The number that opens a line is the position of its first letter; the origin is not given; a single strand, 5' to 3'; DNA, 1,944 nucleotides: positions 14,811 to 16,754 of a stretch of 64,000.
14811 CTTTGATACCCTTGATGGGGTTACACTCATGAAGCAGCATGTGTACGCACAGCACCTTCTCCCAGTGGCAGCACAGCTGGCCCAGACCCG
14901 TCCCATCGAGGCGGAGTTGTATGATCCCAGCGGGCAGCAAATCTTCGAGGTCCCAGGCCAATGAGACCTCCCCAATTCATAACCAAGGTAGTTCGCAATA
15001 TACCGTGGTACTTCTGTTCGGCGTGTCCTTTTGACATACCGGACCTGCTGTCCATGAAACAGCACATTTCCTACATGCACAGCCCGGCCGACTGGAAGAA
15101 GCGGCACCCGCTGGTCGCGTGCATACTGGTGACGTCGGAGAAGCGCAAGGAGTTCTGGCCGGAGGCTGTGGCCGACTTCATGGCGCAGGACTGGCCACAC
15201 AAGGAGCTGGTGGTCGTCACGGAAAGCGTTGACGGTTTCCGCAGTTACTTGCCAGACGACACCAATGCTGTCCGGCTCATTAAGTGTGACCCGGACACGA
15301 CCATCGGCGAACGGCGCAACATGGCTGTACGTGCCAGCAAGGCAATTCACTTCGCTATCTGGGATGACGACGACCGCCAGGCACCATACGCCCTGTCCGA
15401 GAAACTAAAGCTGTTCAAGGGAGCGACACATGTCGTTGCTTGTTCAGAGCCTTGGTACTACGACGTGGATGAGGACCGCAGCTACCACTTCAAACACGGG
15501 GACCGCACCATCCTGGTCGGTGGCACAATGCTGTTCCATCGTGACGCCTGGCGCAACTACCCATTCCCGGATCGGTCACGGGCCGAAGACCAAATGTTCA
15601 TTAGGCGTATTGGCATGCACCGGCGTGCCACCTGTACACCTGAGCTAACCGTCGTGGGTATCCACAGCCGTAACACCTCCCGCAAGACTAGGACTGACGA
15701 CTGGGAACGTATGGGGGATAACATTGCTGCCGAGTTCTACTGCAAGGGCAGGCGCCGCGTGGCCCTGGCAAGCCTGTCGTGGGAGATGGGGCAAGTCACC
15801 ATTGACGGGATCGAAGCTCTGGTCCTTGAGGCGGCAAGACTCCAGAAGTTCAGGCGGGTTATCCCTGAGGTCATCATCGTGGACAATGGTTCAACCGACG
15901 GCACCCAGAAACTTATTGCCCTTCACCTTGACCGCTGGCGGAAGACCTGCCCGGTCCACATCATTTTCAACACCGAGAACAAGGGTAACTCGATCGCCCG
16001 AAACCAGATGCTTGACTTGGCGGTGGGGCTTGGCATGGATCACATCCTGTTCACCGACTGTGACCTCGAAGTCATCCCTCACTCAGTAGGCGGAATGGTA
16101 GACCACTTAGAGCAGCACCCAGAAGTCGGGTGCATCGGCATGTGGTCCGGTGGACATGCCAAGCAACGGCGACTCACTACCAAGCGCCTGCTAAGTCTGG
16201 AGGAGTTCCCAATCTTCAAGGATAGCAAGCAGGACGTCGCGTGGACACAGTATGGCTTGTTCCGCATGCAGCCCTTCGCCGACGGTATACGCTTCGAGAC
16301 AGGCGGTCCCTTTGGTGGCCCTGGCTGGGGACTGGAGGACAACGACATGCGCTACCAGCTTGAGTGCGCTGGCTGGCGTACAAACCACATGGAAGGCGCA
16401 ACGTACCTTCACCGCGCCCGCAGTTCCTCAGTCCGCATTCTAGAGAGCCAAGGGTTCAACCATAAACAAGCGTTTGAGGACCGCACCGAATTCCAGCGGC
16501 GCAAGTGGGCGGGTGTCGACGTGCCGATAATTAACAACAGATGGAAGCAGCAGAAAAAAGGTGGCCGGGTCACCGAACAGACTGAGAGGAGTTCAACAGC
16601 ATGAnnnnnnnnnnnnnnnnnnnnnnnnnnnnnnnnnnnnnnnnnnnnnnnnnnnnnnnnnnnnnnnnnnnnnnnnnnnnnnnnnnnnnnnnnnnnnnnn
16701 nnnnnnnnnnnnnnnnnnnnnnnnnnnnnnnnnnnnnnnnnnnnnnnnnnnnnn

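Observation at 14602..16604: Tandem-GT2 glycosyltransferase with an N-terminal zinc finger embedded in the tail operon, preceded by a small ORF carrying a paralogous zinc finger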

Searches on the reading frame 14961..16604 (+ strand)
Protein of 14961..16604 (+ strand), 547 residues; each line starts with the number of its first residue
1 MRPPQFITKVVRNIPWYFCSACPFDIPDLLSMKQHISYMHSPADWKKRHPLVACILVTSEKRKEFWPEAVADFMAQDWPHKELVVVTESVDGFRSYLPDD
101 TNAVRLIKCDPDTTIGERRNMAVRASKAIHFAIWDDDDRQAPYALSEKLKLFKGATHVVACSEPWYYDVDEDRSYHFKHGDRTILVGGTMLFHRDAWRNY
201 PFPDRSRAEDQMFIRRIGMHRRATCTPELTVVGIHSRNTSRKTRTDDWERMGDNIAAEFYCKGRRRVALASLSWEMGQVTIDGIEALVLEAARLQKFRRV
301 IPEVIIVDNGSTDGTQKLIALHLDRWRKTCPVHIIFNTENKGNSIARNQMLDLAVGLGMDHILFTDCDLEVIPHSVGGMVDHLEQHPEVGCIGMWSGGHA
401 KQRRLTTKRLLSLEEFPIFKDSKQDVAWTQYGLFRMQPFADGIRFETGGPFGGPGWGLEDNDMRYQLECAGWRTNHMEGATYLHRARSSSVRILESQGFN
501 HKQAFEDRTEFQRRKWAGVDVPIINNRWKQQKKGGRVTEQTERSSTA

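Call 3: search_protein_families(library=pfam, proteins=[window:14961-16604:+], max_evalue=0.1)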
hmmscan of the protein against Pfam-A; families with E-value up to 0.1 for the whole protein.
window:14961-16604:+ (547 aa): 3 families
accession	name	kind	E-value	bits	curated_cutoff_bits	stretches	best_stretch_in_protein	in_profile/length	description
PF00535.33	Glycos_transf_2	-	7.9e-24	84.9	23.3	2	302-415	28-132/168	Glycosyl transferase family 2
PF13704.12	Glyco_tranf_2_4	-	0.0013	19.6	27.5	0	301-368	19-81/98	Glycosyl transferase family 2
PF13632.12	Glyco_trans_2_3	-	0.027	14.7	27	0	172-220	59-109/198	Glycosyl transferase family group 2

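Call 4: search_protein_families(library=phrogs, proteins=[window:14961-16604:+], max_evalue=0.01)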
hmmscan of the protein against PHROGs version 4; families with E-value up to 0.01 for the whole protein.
window:14961-16604:+ (547 aa): 4 families
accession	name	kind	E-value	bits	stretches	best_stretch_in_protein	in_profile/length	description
phrog_841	-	moron, auxiliary metabolic gene and host takeover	4.9e-06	27.3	1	287-388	20-116/309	GtrB-like O-antigen conversion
phrog_13126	-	moron, auxiliary metabolic gene and host takeover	1.2e-05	25.7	1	303-392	28-112/394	beta-1,4-glycosyltransferase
phrog_14775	-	moron, auxiliary metabolic gene and host takeover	0.00012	22.8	0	317-389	21-93/203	glycosyltransferase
phrog_2456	-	moron, auxiliary metabolic gene and host takeover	0.0026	18.3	0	304-368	35-87/239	glycosyltransferase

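Call 6: search_protein_families(library=ncbifam, proteins=[window:14961-16604:+], max_evalue=0.1)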
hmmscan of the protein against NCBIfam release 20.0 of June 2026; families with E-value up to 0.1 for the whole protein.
window:14961-16604:+ (547 aa): 16 families
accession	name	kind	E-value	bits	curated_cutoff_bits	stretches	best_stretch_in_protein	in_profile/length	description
NF041875.1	EPS_EpsD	equivalog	9e-12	45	370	1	288-388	17-106/325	exopolysaccharide biosynthesis glycosyltransferase EpsD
NF047683.1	TeichurnBiosyTuaG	equivalog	2e-11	44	400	2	292-368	28-96/252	teichuronic acid biosynthesis protein TuaG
NF007482.0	PRK10073.1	equivalog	1.2e-09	37.7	423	1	302-374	36-101/334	glycosyltransferase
NF038302.1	EPS_HpsE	equivalog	1.8e-09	37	300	1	289-393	20-121/307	hormogonium polysaccharide biosynthesis glycosyltransferase HpsE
TIGR03937.1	PgaC_IcaA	equivalog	5.2e-06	25.7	422.3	1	302-392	75-159/407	poly-beta-1,6-N-acetyl-D-glucosamine synthase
TIGR03965.1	mycofact_glyco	equivalog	3.8e-05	22.7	280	1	288-390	92-185/467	mycofactocin biosynthesis glycosyltransferase MftF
NF007453.0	PRK10018.1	equivalog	4.5e-05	23.2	382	1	48-149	4-108/280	colanic acid biosynthesis glycosyltransferase WcaA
NF038299.1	EPS_HpsN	equivalog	8.4e-05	21.7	425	1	55-154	5-108/317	hormogonium polysaccharide biosynthesis glycosyltransferase HpsN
NF050050.1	ProtGlycPglI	equivalog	0.00018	21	500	0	295-384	27-109/306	GalNAc(5)-diNAcBac-PP-undecaprenol beta-1,3-glucosyltransferase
TIGR04017.1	WcaA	equivalog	0.00022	21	495.75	0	48-149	3-107/279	colanic acid biosynthesis glycosyltransferase WcaA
TIGR04283.1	glyco_like_mftF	equivalog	0.00027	20.6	182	1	289-322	16-49/221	TIGR04283 family arsenosugar biosynthesis glycosyltransferase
NF041394.1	GtaseAglG_Halo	equivalog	0.00037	19.9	440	0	303-393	34-117/304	glucosyl-dolichyl phosphate glucuronosyltransferase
TIGR01556.1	rhamnosyltran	subfamily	0.0022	17.2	200.55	1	301-371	21-86/281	rhamnosyltransferase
NF010496.0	PRK13915.1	equivalog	0.0033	16.5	262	1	285-390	47-149/307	glucosyl-3-phosphoglycerate synthase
NF053739.1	GlytfEpsEBac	equivalog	0.031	13.3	450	0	303-393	32-117/265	glycosyltransferase EpsE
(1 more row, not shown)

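Call 7: search_dna_similar(query=window:14961-16604:+, collection=phages, mode=protein, max_rows=40)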
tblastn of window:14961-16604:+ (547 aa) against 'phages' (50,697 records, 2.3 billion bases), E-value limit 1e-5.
No match.

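Call 9: find_homologous_proteins(query=window:14961-16604:+, max_evalue=0.001)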
Query window:14961-16604:+ (547 aa): 153 proteins with E <= 0.001 among 5655 candidates; the best 120 are listed.
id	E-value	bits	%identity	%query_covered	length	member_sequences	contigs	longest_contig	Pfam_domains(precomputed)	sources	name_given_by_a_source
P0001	0.0e+0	1226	100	94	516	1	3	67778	PF00535.33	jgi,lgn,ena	-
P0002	5.7e-292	988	74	100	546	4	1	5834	PF00535.33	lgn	-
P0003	2.2e-259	880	76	88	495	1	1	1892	PF13632.13,PF13641.13,PF00535.33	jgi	jgi:glycosyltransferase involved in cell wall biosynthesis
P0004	3.0e-91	325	36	97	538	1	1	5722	PF10111.15,PF00535.33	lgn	-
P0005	3.1e-91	325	39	93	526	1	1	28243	PF00535.33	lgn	-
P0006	7.5e-84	301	34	92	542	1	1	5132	PF13641.13,PF00535.33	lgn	-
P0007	3.1e-83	298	39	48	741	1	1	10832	PF13641.13,PF00535.33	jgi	jgi:glycosyltransferase involved in cell wall biosynthesis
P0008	4.9e-83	298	36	98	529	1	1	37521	PF13641.13,PF00535.33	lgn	-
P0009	1.8e-81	293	40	47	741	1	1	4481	PF13641.13,PF00535.33,PF08241.19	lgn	-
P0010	4.1e-81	292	35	94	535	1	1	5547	PF00535.33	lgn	-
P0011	1.1e-80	290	41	47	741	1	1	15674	PF00535.33,PF08241.19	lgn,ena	-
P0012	3.3e-79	285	41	49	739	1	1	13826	PF13641.13,PF13649.13,PF00535.33,PF08241.19,PF08242.19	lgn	-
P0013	3.6e-79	285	40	48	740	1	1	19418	PF13649.13,PF00535.33,PF08241.19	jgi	jgi:glycosyltransferase involved in cell wall biosynthesis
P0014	7.7e-79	284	38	48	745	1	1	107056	PF13649.13,PF00535.33,PF08241.19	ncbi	-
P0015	1.2e-78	283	42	47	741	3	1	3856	PF13641.13,PF00535.33,PF08241.19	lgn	-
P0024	3.1e-75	272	41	48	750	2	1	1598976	PF13641.13,PF13649.13,PF00535.33,PF08241.19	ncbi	ncbi:MAG: glycosyltransferase [Candidatus Competibacteraceae bacterium]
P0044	2.6e-72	262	32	94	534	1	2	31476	PF00535.33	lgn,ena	-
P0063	1.0e-69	254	40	47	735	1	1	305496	PF13641.13,PF13649.13,PF00535.33,PF08241.19,PF08242.19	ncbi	ncbi:MAG: glycosyltransferase [Bryobacteraceae bacterium]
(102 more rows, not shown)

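Call 11: find_encoding_contigs(protein=P0008, flank=8000, max_places=3)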
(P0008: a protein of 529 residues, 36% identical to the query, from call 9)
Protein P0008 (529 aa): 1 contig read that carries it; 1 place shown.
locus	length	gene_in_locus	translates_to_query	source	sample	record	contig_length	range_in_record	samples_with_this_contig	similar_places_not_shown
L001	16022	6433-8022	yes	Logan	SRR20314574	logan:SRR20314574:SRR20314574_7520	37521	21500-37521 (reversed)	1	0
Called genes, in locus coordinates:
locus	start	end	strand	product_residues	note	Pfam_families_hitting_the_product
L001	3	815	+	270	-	?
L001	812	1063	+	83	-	-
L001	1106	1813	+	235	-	PF04586:Peptidase_S78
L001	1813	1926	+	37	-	-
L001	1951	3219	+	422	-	PF05065:Phage_capsid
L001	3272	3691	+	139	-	-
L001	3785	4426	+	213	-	PF24163:HCP (weak), PF05135:Phage_connect_1 (faint)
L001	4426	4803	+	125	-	PF05521:Phage_HCP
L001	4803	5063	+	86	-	-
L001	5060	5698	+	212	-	PF04883:HK97-gp10_like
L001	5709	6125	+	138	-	PF11367:Tail_completion_gp17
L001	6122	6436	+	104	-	-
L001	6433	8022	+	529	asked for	PF00535:Glycos_transf_2, PF13641:Glyco_tranf_2_3 (faint), PF00535:Glycos_transf_2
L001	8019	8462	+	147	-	PF06199:Phage_tail_2 (weak), PF16461:Phage_TTP_12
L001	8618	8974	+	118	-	-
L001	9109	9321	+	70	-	PF06223:Phage_tail_T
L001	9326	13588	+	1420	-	PF10145:PhageMin_Tail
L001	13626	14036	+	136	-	-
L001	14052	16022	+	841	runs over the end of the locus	-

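Call 12: find_encoding_contigs(protein=P0005, flank=8000, max_places=3)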
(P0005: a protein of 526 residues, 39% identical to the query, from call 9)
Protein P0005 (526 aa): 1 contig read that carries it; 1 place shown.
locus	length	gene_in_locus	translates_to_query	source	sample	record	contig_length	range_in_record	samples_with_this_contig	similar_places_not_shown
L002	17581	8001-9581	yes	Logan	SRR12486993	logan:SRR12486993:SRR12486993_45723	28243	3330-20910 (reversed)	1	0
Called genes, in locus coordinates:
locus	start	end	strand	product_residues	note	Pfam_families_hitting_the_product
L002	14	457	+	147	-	-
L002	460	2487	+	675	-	PF04233:Phage_Mu_F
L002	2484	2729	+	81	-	-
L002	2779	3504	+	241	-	PF04586:Peptidase_S78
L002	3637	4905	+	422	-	PF05065:Phage_capsid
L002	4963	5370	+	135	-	-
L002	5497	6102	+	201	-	PF05135:Phage_connect_1 (faint), PF24163:HCP (weak)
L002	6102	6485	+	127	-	PF05521:Phage_HCP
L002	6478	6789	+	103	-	-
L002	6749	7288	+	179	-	PF04883:HK97-gp10_like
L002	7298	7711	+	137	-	PF11367:Tail_completion_gp17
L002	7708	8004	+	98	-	-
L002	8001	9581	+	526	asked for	PF00535:Glycos_transf_2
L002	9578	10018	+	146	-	PF16461:Phage_TTP_12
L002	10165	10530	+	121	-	-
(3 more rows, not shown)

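Call 13: find_encoding_contigs(protein=P0044, flank=8000, max_places=3)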
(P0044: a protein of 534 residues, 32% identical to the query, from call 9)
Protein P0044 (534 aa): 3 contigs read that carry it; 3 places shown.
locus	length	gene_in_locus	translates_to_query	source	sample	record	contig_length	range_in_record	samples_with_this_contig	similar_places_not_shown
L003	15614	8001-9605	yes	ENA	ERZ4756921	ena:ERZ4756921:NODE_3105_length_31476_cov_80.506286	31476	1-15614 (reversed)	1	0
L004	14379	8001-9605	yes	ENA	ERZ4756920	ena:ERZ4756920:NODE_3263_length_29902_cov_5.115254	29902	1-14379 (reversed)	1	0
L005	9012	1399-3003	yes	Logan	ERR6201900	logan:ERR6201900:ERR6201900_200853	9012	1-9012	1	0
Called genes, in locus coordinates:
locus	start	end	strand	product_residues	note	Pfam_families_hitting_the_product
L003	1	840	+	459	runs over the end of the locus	PF04860:Phage_portal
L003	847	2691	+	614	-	PF04233:Phage_Mu_F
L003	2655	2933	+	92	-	-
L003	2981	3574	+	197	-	PF04586:Peptidase_S78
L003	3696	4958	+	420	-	PF05065:Phage_capsid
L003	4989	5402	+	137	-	-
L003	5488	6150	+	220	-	PF05135:Phage_connect_1 (weak), PF24163:HCP (faint)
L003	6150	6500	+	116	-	PF05521:Phage_HCP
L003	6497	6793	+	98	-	-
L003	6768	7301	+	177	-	PF04883:HK97-gp10_like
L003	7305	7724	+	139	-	PF11367:Tail_completion_gp17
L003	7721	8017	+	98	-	-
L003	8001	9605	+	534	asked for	PF00535:Glycos_transf_2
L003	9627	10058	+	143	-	PF16461:Phage_TTP_12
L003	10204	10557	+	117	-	-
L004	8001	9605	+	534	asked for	PF00535:Glycos_transf_2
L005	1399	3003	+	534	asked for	PF00535:Glycos_transf_2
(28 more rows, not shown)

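Call 15: find_encoding_contigs(protein=P0002, flank=8000, max_places=3)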
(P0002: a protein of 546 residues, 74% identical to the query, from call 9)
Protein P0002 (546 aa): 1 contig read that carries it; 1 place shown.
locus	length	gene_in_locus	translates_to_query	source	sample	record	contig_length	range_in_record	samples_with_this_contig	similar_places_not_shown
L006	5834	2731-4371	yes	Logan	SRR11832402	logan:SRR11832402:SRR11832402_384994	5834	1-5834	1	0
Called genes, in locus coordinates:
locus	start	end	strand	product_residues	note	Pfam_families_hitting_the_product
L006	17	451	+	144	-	-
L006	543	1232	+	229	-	PF05135:Phage_connect_1 (faint), PF24163:HCP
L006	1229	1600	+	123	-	PF05521:Phage_HCP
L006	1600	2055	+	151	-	PF04883:HK97-gp10_like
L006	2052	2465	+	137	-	PF11367:Tail_completion_gp17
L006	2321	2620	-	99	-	-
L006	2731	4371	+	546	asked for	PF00535:Glycos_transf_2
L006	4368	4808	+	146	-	PF16460:Phage_TTP_11 (weak), PF16461:Phage_TTP_12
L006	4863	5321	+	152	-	-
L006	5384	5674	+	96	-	PF06223:Phage_tail_T (weak)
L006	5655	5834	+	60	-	?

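Call 24: search_solved_structures(query=A1, max_evalue=0.01, show_alignments=2)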
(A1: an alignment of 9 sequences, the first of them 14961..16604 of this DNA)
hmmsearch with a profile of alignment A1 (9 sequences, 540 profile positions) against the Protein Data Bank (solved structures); distinct sequences matched with E-value up to 0.01: 24.
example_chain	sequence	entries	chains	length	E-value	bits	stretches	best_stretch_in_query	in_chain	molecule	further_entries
8vh7_A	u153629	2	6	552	7.4e-11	44.7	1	45-215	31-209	Heparosan synthase B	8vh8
8viw_A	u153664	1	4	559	7.7e-11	44.6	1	45-215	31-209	Heparosan synthase B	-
2z86_A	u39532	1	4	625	2.6e-08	36.2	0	58-175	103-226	Chondroitin synthase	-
2z87_A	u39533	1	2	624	2.7e-08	36.2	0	58-175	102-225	Chondroitin synthase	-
6p61_A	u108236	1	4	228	6.6e-07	31.6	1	38-167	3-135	Glycosyltransferase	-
5hea_A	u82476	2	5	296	3e-06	29.5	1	56-177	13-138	Putative glycosyltransferase (GalT1)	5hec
9jma_A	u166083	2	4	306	3.9e-06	29.1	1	51-153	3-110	GalNAc(5)-diNAcBac-PP-undecaprenol beta-1,3-glucosyltransferase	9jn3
1h7l_A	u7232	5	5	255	6.8e-05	25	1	50-168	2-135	SPORE COAT POLYSACCHARIDE BIOSYNTHESIS PROTEIN SPSA | PROTEIN (SPORE COAT POLYSACCHARIDE BIOSYNTHESIS PROTEIN SPSA)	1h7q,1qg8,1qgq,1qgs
5tze_C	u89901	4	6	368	0.00013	24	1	59-216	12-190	Glycosyl transferase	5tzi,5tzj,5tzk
5tz8_A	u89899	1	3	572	0.00031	22.8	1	59-216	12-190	Glycosyl transferase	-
5egb_A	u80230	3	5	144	0.0005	22.1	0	8-43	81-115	Histone-lysine N-methyltransferase PRDM9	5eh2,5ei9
3l7j_A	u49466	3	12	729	0.0007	21.7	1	302-385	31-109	Teichoic acid biosynthesis protein F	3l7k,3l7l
3l7i_A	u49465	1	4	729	0.0007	21.7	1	302-385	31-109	Teichoic acid biosynthesis protein F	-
3l7m_A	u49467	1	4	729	0.0007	21.7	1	302-385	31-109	Teichoic acid biosynthesis protein F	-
5v3g_D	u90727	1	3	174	0.00076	21.5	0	8-43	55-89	PR domain zinc finger protein 9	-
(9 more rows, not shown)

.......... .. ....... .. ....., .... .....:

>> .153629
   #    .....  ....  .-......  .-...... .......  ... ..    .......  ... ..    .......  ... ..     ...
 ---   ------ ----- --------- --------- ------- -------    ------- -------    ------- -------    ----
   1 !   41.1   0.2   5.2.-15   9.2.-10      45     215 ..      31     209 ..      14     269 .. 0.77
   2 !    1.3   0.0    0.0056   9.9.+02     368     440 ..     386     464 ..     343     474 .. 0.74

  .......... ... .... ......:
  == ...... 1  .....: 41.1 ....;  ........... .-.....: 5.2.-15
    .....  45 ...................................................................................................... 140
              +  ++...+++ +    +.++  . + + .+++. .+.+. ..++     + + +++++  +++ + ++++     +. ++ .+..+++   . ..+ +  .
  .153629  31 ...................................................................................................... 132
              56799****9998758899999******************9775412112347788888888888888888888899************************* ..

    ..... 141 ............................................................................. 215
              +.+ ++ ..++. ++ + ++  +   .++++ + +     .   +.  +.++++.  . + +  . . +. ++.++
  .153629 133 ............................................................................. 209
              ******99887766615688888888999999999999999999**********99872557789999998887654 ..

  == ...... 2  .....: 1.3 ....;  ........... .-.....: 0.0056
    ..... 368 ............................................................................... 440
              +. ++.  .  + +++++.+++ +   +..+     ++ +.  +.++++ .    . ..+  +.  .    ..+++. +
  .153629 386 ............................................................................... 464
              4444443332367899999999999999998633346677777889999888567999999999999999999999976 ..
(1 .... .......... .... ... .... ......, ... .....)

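Call 33: find_encoding_contigs(protein=P0024, flank=10000, max_places=2)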
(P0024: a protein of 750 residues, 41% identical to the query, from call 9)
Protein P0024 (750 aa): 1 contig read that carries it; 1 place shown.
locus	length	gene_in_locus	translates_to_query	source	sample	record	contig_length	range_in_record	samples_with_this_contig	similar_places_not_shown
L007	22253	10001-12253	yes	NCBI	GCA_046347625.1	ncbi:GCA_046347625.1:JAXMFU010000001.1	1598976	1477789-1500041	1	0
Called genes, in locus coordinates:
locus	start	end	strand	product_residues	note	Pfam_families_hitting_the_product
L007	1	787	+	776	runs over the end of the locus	-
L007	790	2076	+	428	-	-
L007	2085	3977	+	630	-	-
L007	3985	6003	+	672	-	PF00004:AAA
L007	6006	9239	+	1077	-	-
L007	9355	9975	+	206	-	-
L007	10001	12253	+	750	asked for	PF00535:Glycos_transf_2, PF13641:Glyco_tranf_2_3 (faint), PF13649:Methyltransf_25 (faint), PF08241:Methyltransf_11 (weak), PF00535:Glycos_transf_2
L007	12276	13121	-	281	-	PF02518:HATPase_c, PF00072:Response_reg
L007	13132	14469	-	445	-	-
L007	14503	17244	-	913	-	PF00989:PAS, PF08448:PAS_4, PF00989:PAS, PF08448:PAS_4, PF08447:PAS_3, PF00989:PAS, PF08448:PAS_4, PF13426:PAS_9, +7 more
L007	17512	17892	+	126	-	PF01381:HTH_3, PF12844:HTH_19 (weak), PF13560:HTH_31 (weak)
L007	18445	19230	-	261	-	PF12146:Hydrolase_4, PF00561:Abhydrolase_1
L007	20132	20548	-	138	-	-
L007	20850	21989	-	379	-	PF09949:APP1_cat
